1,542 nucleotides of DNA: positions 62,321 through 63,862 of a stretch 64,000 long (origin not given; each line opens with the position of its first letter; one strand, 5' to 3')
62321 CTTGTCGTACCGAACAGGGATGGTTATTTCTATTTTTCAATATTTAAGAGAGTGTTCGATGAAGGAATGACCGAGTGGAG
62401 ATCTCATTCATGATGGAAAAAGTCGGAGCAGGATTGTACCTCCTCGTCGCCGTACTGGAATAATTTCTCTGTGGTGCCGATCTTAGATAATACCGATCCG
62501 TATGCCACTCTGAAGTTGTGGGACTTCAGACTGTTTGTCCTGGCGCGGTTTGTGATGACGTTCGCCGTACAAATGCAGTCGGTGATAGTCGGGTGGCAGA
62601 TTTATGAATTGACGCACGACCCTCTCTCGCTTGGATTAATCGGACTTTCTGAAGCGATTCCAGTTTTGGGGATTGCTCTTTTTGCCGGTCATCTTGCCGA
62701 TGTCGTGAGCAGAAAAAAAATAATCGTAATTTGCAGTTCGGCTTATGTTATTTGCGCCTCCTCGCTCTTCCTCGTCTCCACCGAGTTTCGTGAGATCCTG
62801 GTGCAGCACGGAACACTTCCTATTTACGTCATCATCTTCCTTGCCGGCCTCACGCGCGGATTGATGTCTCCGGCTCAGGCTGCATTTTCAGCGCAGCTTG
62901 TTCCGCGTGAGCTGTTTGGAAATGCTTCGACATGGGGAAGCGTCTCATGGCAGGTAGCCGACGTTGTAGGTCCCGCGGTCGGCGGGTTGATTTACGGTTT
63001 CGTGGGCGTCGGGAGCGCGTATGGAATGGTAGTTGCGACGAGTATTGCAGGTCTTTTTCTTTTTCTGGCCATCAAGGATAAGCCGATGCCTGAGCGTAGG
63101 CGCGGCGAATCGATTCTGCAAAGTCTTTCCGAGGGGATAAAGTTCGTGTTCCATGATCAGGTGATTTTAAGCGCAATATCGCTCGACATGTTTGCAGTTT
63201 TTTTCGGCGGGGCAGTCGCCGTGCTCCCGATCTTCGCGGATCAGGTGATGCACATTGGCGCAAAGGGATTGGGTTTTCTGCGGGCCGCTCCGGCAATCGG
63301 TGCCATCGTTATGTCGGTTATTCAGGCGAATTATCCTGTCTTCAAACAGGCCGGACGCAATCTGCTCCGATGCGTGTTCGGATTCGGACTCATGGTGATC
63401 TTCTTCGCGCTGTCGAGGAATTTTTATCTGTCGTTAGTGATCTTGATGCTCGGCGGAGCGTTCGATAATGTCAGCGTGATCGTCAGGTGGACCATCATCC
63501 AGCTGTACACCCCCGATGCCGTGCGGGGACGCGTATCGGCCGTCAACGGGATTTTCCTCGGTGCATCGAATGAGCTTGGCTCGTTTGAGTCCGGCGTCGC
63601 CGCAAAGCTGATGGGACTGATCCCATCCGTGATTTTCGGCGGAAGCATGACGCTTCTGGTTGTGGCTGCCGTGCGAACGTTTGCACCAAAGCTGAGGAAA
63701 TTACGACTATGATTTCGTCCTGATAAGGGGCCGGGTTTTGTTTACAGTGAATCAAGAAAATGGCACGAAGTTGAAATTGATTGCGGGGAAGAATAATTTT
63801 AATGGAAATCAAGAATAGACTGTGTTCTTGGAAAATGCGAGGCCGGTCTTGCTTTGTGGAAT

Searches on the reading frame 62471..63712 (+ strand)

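Call 41: search_protein_families(library=pfam, proteins=[window:62471-63712:+], max_evalue=0.0001)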
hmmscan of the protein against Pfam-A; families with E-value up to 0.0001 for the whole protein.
window:62471-63712:+ (413 aa): 2 families
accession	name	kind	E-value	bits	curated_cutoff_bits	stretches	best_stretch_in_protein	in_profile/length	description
PF05977.19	MFS_3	-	4e-38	131.6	27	1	10-403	3-391/524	Transmembrane secretion effector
PF07690.21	MFS_1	-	4.8e-29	101.8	33.4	1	23-366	2-342/347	Major Facilitator Superfamily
